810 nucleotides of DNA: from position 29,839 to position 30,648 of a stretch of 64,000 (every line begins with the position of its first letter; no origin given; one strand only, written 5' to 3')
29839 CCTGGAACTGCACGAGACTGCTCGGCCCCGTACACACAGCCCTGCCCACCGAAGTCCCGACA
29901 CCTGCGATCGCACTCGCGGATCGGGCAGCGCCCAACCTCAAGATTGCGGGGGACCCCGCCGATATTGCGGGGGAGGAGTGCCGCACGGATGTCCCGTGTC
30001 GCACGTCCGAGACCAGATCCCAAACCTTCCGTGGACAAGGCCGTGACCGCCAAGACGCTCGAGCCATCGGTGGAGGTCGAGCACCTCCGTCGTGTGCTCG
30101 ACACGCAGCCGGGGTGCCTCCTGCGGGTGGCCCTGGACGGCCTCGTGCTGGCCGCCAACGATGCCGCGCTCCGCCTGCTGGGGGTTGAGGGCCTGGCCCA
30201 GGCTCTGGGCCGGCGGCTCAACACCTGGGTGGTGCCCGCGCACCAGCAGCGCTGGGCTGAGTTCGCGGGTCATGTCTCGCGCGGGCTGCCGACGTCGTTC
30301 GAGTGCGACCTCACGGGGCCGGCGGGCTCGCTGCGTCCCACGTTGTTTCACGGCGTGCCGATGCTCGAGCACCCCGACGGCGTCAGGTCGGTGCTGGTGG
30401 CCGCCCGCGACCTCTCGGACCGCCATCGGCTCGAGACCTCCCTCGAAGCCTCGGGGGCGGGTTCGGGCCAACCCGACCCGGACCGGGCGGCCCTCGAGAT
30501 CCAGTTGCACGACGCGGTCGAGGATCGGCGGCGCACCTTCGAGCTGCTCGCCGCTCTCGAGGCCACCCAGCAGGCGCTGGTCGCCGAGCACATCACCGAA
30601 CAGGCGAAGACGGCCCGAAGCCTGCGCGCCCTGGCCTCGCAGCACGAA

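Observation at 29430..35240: PilZ / giant PAS-coiled-coil protein / PilZ: candidate c-di-GMP-linked scaffold or filament module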

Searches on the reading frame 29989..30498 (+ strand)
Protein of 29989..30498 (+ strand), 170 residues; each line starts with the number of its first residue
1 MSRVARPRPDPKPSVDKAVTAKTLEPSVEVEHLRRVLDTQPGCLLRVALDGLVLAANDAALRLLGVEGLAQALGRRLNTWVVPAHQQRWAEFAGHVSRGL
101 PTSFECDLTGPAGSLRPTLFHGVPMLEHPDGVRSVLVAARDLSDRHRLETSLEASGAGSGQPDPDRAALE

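Call 18: find_homologous_proteins(query=A3, max_evalue=0.001)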
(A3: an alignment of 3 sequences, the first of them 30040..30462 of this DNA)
Query A3 (3 sequences) (141 aa, profile of the alignment): 41 proteins with E <= 0.001 among 8000 candidates.
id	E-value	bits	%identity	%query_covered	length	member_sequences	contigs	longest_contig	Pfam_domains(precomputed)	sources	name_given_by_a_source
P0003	1.7e-64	234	50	96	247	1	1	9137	PF08448.17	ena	-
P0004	2.3e-56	207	51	91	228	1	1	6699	-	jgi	jgi:hypothetical protein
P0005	1.6e-53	198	50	95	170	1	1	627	PF08448.17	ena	-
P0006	5.0e-50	187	47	96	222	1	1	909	PF08448.17,PF00989.32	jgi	jgi:PAS domain S-box-containing protein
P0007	5.1e-50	187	49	96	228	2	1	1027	PF08448.17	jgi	-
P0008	2.3e-43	165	44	89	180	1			PF08448.17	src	-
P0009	5.3e-42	161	57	91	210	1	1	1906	PF08448.17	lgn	-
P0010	1.6e-41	159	48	91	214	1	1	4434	PF08448.17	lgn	-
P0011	2.6e-41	159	53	95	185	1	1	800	PF08448.17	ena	-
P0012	2.8e-41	159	55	94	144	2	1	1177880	PF08448.17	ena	-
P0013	3.8e-41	158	51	93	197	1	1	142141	PF08448.17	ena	-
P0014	4.4e-41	158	56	89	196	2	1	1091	PF08448.17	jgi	-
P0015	8.1e-41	157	37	84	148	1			PF08448.17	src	-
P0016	1.8e-40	156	54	95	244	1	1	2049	PF13426.14,PF08448.17,PF00989.32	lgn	-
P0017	2.7e-40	155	51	94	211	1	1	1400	PF13426.14,PF08448.17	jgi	jgi:PAS domain S-box-containing protein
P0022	4.7e-39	151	46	90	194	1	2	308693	-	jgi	jgi:hypothetical protein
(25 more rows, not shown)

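Call 20: find_encoding_contigs(protein=P0013, flank=8000, max_places=2)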
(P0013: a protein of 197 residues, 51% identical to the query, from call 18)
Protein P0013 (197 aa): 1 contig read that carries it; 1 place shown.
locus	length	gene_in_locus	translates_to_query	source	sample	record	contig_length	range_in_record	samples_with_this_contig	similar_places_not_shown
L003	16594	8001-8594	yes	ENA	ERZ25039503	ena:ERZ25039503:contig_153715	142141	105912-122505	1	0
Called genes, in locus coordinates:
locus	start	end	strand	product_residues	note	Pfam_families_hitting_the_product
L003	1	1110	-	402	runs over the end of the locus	PF01170:UPF0020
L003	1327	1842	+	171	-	PF00376:MerR, PF13411:MerR_1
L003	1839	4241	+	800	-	PF08487:VIT, PF13757:VIT_2, PF05762:VWA_CoxE (weak), PF00092:VWA, PF13768:VWA_3, PF13519:VWA_2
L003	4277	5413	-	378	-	PF01594:AI-2E_transport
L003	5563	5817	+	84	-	-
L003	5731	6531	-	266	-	-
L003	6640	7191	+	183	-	-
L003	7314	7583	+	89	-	-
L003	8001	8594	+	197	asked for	PF08448:PAS_4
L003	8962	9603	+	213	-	-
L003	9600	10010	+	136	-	PF07238:PilZ (weak)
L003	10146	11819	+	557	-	PF00144:Beta-lactamase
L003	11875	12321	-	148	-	PF12690:BsuPI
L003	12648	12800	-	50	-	-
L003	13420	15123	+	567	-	PF26550:Tricorn_2nd (faint), PF07676:PD40 (faint), PF26549:Tricorn_N (weak), PF02897:Peptidase_S9_N (faint), PF26549:Tricorn_N (weak)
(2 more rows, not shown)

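Call 21: find_encoding_contigs(protein=P0022, flank=8000, max_places=2)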
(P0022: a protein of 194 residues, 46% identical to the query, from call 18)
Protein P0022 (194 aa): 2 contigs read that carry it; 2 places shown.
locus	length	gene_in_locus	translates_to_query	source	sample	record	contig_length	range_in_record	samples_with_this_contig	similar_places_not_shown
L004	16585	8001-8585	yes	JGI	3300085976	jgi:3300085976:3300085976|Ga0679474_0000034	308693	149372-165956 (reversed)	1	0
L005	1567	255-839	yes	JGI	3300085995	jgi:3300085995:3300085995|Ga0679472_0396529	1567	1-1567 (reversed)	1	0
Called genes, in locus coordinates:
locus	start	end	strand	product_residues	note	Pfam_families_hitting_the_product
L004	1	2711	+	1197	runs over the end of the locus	PF00873:ACR_tran, PF13115:YtkA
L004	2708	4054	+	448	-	PF02321:OEP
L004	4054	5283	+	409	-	PF25917:BSH_RND, PF25919:BSH_CusB, PF25973:BSH_CzcB, PF25954:Beta-barrel_RND_2, PF25967:RND-MFP_C (weak), PF25989:YknX_C (weak), PF25975:CzcB_C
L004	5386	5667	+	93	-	-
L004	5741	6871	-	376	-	PF13202:EF-hand_5 (faint), PF07828:PA-IL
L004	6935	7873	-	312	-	PF07828:PA-IL (weak)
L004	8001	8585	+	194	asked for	-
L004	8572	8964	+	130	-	PF07238:PilZ (weak)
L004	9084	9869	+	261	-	PF13620:CarboxypepD_reg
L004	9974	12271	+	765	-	PF00930:DPPIV_N, PF00326:Peptidase_S9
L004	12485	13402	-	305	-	PF00092:VWA, PF13519:VWA_2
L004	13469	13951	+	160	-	-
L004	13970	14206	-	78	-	-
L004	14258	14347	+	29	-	-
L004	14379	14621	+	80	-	PF00741:Gas_vesicle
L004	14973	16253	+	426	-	PF00270:DEAD, PF04851:ResIII, PF13245:AAA_19 (faint), PF00271:Helicase_C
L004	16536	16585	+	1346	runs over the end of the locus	PF15902:Sortilin-Vps10 (faint)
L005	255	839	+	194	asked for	-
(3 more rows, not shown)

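Call 22: find_encoding_contigs(protein=P0012, flank=8000, max_places=2)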
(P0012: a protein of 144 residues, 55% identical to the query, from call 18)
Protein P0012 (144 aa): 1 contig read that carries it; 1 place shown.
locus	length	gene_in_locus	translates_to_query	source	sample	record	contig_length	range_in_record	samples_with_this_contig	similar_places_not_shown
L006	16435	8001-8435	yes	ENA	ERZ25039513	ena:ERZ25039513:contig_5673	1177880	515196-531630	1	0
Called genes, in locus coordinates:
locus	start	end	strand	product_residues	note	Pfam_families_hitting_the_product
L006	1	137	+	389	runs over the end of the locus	-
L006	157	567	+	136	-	-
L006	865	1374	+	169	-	-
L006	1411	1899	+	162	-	PF13386:DsbD_2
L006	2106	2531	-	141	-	PF01850:PIN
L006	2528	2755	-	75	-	PF04014:MazE_antitoxin (weak)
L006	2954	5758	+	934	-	PF00690:Cation_ATPase_N, PF00122:E1-E2_ATPase, PF00702:Hydrolase, PF13246:Cation_ATPase, PF08282:Hydrolase_3 (faint), PF00689:Cation_ATPase_C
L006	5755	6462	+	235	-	PF06439:3keto-disac_hyd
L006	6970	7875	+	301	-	PF00155:Aminotran_1_2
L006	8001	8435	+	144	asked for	PF08448:PAS_4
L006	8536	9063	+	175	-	PF07238:PilZ (weak)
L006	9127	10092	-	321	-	PF00196:GerE, PF08281:Sigma70_r4_2 (weak)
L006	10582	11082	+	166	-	PF02353:CMAS (faint), PF03848:TehB, PF13489:Methyltransf_23, PF13847:Methyltransf_31, PF08241:Methyltransf_11, PF08242:Methyltransf_12, PF13649:Methyltransf_25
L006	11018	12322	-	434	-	PF00884:Sulfatase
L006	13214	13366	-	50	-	-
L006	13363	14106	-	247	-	PF13180:PDZ_2 (weak), PF17820:PDZ_6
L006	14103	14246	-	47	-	-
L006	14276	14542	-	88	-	PF02810:SEC-C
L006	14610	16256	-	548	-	-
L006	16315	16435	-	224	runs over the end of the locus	-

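Call 27: find_related_loci(query=A3, collection=genome_contigs, flank=10000)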
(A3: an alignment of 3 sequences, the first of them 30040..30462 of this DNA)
Query A3 (141 aa) in genome_contigs; peptide patterns used: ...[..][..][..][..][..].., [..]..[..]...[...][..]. (x = any residue, [..] = any of these).
111 stretches matched a pattern; 7 encode a relative of the query (tblastn E <= 1e-3); 7 distinct loci.
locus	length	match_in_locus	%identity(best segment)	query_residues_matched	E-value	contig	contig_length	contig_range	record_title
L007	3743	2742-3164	97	1-141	9e-91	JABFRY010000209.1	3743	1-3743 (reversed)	MAG: Acidobacteria bacterium isolate S-RSF-IL-05 seq_13898, whole genome shotgun sequence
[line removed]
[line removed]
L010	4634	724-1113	50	8-138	1e-37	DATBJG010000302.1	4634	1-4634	MAG TPA_asm: Vicinamibacterales bacterium isolate SMAG_U3914 k141_5033544, whole genome shotgun sequence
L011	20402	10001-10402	49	2-136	3e-36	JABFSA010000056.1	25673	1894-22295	MAG: Acidobacteria bacterium isolate S-RSF-IL-07 seq_375, whole genome shotgun sequence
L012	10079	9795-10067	54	8-97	2e-27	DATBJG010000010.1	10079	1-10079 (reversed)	MAG TPA_asm: Vicinamibacterales bacterium isolate SMAG_U3914 k141_851730, whole genome shotgun sequence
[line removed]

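Call 75: find_related_loci(query=A9, collection=genome_contigs, flank=6000)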
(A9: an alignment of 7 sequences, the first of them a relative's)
Query A9 (137 aa) in genome_contigs; peptide patterns used: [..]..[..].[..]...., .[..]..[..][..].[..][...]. (x = any residue, [..] = any of these).
35 stretches matched a pattern; 5 encode a relative of the query (tblastn E <= 1e-3); 5 distinct loci.
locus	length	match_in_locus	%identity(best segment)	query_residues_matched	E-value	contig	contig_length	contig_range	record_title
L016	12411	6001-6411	61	5-137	1e-42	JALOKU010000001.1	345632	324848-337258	MAG: Vicinamibacterales bacterium isolate Prado007 scaffold_17, whole genome shotgun sequence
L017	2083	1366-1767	57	4-137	2e-38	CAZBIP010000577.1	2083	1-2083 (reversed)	MAG TPA_asm: uncultured Vicinamibacterales bacterium isolate SRP192927_co7_141 genome assembly, contig: NODE_159620_leng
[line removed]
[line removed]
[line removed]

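Call 76: predict_structure(alignment_id=A8)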
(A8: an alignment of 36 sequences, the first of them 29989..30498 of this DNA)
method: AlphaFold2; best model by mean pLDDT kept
length: 170 residues; sequences in the alignment: 36
mean_pLDDT: 88.4   pTM: 0.69
mean pLDDT of the five models: 88.4, 87.6, 86.7, 84.7, 83.9
residues with pLDDT >= 90: 110; 70-90: 43; 50-70: 17; < 50: 0
segments of 3 or more residues with pLDDT < 50: none
pLDDT, mean of each block of 10 residues (from residue 1): 72 64 74 74 93 97 96 97 97 95 96 95 96 97 92 86 81
secondary structure, 60 per line:
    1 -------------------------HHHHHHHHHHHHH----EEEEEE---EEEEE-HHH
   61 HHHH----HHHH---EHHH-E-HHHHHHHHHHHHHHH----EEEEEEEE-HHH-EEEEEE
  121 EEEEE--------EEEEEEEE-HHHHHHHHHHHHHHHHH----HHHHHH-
elements in order: H26-38 E43-48 E52-56 H58-64 H69-72 H83-97 E102-109 E115-125 E134-141 H143-159 H164-169

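Call 79: fold_search(model_id=the predicted structure, library=pdb)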
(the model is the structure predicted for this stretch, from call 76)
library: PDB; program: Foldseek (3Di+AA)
matches with E <= 10: 1226; with E <= 0.001: 573
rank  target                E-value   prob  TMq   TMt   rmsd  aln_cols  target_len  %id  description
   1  3bwl_C                2.3e-07  1.00  0.51  0.74   7.9       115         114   17  Crystal structure of PAS domain of HTR-like protein from Haloarcula marismortui (released 2008-01-15)
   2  8js5_A                3.5e-07  1.00  0.58  0.41   8.8       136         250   18  Dimeric PAS domains of oxygen sensor FixL with ferric unliganded heme (released 2024-06-26)
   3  6zj8_G                3.5e-07  1.00  0.49  0.59   9.2       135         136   22  Structure of the PAS domain from Bordetella pertussis BvgS (released 2020-11-11)
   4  8px4_A                3.9e-07  1.00  0.53  0.79   6.6       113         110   24  Structure of the PAS domain code by the LIC_11128 gene from Leptospira interrogans serovar Copenhageni Fiocruz, solved (released 2023-10-25)
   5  8px4_C                4.4e-07  1.00  0.53  0.81   5.1       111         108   24  Structure of the PAS domain code by the LIC_11128 gene from Leptospira interrogans serovar Copenhageni Fiocruz, solved (released 2023-10-25)
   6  3bwl_D                4.7e-07  1.00  0.51  0.70   8.1       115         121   17  Crystal structure of PAS domain of HTR-like protein from Haloarcula marismortui (released 2008-01-15)
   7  3bwl_B                4.9e-07  1.00  0.51  0.69   8.1       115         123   17  Crystal structure of PAS domain of HTR-like protein from Haloarcula marismortui (released 2008-01-15)
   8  8js6_E                4.9e-07  1.00  0.58  0.41   8.9       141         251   17  Dimeric PAS domains of oxygen sensor FixL in complex with cyanide-bound ferric heme (released 2024-06-26)
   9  7a6p_B                7.0e-07  1.00  0.60  0.68   8.5       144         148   15  Structural determinants underlying the adduct lifetime in a short LOV protein PpSB2-LOV (released 2021-03-10)
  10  8js6_C                7.4e-07  1.00  0.53  0.37   9.2       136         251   19  Dimeric PAS domains of oxygen sensor FixL in complex with cyanide-bound ferric heme (released 2024-06-26)
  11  8px4_B                7.9e-07  1.00  0.53  0.82   4.9       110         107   24  Structure of the PAS domain code by the LIC_11128 gene from Leptospira interrogans serovar Copenhageni Fiocruz, solved (released 2023-10-25)
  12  3bwl_A                9.3e-07  1.00  0.52  0.68   7.8       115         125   17  Crystal structure of PAS domain of HTR-like protein from Haloarcula marismortui (released 2008-01-15)
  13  8js5_G                9.3e-07  1.00  0.56  0.39   9.1       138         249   18  Dimeric PAS domains of oxygen sensor FixL with ferric unliganded heme (released 2024-06-26)
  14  8a52_A                9.9e-07  1.00  0.58  0.29   6.6       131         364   16  Crystal structure of a chimeric LOV-Histidine kinase SB2F1 (asymmetrical variant, trigonal form with long c-axis) (released 2023-12-27)
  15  8a7f_A                1.0e-06  1.00  0.58  0.29   7.2       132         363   16  Crystal structure of a chimeric LOV-Histidine kinase SB2F1-I66R mutant (asymmetrical variant, trigonal form with long  (released 2024-01-10)
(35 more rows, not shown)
